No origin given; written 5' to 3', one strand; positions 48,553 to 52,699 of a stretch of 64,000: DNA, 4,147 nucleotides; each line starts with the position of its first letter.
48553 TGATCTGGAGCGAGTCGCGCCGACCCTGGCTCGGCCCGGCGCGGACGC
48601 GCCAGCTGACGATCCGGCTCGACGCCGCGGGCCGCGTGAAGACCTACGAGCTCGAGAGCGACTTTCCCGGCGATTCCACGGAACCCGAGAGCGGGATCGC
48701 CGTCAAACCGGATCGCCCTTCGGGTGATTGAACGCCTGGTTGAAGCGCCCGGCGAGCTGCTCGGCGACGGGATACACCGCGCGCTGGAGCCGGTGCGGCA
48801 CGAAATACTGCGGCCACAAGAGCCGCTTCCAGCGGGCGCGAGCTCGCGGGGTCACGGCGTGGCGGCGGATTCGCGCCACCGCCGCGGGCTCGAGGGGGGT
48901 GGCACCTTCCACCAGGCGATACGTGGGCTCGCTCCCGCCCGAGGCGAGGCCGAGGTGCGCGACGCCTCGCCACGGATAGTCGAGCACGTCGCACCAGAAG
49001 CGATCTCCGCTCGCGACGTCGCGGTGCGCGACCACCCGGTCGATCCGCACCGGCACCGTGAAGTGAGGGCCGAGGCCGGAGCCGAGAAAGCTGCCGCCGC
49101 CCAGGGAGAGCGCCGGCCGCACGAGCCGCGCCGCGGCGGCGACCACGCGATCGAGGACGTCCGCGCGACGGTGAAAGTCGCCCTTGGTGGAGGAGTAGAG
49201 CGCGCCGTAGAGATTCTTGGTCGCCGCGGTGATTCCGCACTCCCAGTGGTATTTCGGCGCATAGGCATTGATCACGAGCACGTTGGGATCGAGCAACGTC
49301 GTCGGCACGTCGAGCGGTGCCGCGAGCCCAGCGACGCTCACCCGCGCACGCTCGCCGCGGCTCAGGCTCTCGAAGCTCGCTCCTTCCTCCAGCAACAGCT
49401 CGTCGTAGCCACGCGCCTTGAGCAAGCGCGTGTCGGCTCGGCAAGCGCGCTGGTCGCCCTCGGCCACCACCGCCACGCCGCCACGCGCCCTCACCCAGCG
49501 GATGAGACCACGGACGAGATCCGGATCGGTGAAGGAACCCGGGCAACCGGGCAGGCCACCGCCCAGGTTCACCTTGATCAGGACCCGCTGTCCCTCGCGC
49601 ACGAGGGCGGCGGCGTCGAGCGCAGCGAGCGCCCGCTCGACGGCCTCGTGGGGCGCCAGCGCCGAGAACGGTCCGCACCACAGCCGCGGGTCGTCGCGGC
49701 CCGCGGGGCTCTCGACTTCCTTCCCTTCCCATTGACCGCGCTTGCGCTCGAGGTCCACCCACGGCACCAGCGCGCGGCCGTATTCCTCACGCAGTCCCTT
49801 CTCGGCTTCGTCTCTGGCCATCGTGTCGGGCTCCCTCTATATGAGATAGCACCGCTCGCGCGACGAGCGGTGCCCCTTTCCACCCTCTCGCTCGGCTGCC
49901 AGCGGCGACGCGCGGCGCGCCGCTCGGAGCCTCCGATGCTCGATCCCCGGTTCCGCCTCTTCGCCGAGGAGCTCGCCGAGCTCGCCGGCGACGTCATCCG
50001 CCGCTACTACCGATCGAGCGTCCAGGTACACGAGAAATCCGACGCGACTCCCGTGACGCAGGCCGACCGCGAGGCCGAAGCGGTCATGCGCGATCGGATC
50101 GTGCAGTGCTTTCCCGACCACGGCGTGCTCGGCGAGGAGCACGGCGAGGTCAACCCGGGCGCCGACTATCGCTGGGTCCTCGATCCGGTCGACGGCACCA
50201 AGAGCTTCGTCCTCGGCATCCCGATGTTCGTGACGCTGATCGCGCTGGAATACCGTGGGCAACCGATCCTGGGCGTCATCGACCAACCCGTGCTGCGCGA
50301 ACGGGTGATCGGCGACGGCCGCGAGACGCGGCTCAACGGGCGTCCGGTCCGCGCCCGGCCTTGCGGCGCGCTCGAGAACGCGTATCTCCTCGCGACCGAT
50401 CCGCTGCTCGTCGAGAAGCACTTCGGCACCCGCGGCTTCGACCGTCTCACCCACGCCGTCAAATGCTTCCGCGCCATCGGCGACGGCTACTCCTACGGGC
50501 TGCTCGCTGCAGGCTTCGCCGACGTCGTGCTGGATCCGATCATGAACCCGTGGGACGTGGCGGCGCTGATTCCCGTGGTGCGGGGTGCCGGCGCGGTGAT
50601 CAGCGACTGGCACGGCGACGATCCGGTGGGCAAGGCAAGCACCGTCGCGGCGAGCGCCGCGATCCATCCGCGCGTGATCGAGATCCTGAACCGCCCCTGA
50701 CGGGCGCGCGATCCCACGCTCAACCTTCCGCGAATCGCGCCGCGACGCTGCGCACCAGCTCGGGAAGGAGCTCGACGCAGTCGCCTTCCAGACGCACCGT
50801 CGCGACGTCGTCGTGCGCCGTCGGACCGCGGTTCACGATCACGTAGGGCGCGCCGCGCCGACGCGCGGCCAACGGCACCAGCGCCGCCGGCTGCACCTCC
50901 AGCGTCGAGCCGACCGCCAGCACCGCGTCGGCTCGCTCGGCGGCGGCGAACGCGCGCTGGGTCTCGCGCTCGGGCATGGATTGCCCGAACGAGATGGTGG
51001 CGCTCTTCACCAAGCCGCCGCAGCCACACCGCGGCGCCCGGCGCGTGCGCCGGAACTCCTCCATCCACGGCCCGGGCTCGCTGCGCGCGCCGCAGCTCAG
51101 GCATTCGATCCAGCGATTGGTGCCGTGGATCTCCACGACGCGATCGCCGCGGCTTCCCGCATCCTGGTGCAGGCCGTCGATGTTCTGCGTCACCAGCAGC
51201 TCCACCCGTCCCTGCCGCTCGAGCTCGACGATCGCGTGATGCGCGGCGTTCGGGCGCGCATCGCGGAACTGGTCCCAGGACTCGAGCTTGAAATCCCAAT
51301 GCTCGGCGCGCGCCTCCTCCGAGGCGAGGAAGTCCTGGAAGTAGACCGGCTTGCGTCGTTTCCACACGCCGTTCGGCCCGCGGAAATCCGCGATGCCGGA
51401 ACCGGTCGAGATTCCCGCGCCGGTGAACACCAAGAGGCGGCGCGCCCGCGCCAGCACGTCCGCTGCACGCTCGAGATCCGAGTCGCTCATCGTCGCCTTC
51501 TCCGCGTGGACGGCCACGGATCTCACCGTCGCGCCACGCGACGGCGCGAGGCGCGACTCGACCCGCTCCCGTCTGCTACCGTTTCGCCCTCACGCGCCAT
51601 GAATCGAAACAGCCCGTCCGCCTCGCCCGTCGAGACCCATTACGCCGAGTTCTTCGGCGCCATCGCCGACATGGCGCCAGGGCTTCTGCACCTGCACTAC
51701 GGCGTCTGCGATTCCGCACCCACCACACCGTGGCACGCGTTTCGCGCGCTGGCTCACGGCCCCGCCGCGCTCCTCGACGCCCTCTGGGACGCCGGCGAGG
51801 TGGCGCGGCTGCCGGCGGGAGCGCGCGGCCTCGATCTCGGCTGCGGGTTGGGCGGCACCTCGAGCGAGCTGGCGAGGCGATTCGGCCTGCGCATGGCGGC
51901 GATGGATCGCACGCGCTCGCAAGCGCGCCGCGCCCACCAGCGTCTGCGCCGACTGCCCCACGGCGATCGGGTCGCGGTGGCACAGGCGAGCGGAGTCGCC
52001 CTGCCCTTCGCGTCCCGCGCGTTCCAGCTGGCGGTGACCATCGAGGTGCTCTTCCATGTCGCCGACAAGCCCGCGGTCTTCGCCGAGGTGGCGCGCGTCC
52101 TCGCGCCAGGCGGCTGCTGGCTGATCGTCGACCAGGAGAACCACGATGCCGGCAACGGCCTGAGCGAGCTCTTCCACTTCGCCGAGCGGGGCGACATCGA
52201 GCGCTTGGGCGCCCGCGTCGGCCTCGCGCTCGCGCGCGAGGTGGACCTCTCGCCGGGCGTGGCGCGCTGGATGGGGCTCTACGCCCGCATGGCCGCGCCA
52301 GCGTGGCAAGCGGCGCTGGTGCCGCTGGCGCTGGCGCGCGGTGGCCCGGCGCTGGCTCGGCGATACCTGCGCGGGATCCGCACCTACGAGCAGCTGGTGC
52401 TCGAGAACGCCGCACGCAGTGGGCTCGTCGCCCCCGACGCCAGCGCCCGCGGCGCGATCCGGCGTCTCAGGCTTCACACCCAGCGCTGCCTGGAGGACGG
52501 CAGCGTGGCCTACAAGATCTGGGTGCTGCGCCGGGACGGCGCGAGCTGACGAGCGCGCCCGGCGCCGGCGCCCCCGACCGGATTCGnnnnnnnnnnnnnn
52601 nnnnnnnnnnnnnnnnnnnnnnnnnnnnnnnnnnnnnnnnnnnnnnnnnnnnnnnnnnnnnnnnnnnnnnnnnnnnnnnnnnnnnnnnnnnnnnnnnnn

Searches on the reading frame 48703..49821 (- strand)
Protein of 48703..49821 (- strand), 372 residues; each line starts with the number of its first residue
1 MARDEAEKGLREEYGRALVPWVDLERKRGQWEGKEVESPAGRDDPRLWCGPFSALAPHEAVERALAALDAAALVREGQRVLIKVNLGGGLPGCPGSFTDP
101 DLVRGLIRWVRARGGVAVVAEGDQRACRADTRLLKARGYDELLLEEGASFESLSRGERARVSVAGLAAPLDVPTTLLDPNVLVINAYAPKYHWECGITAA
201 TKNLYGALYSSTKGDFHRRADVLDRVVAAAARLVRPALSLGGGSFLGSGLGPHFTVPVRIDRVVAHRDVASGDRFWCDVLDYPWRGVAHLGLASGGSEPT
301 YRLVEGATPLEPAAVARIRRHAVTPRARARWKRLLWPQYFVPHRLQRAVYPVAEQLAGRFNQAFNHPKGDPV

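Call 50: search_protein_families(library=pfam, proteins=[window:48703-49821:-], max_evalue=0.001)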
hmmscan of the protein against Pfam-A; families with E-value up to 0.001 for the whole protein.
window:48703-49821:- (372 aa): 1 family
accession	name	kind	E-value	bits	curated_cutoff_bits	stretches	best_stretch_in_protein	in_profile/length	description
PF04015.17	DUF362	-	4.3e-23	82.9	24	1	80-277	1-199/200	Domain of unknown function (DUF362)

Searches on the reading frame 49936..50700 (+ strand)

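Call 71: search_protein_families(library=pfam, proteins=[window:49936-50700:+], max_evalue=0.00001)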
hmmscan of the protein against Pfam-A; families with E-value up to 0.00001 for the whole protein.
window:49936-50700:+ (254 aa): 1 family
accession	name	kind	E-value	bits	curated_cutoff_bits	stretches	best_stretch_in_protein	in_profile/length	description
PF00459.30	Inositol_P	-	1.2e-49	169.7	27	1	9-251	8-266/271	Inositol monophosphatase family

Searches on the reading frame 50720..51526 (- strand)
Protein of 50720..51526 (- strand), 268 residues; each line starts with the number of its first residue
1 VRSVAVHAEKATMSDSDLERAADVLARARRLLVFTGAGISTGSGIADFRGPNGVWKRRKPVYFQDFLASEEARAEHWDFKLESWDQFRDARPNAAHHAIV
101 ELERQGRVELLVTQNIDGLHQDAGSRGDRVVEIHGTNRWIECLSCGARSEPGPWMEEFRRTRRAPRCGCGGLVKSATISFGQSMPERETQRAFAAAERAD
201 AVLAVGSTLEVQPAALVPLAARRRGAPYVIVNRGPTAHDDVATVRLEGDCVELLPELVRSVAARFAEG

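Call 50: search_protein_families(library=pfam, proteins=[window:50720-51526:-], max_evalue=0.001)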
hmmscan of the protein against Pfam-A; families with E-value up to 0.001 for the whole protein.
window:50720-51526:- (268 aa): 1 family
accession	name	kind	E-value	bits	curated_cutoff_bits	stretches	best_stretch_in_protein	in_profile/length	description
PF02146.23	SIR2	-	2.7e-38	132.1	24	1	36-213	1-180/180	Sir2 family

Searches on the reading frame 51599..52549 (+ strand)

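Call 71: search_protein_families(library=pfam, proteins=[window:51599-52549:+], max_evalue=0.00001)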
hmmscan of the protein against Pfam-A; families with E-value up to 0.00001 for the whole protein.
window:51599-52549:+ (316 aa): 7 families
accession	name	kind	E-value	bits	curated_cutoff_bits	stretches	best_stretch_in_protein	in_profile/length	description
PF08241.18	Methyltransf_11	-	1.1e-16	61.6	21.2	1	78-173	1-92/95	Methyltransferase domain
PF13649.12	Methyltransf_25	-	2.4e-16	60.6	27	1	78-172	2-97/97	Methyltransferase domain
PF13489.12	Methyltransf_23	-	3.5e-13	50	27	1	69-187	18-124/164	Methyltransferase domain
PF13847.12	Methyltransf_31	-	4.7e-11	43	27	1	74-180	4-113/145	Methyltransferase domain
PF08242.18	Methyltransf_12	-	9.1e-11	42.8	30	1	78-173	1-97/98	Methyltransferase domain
PF02353.26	CMAS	-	2.4e-06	27.5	27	1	67-176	56-164/273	Mycolic acid cyclopropane synthetase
PF01209.24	Ubie_methyltran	-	5e-06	26.5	20.1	1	73-178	47-153/233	ubiE/COQ5 methyltransferase family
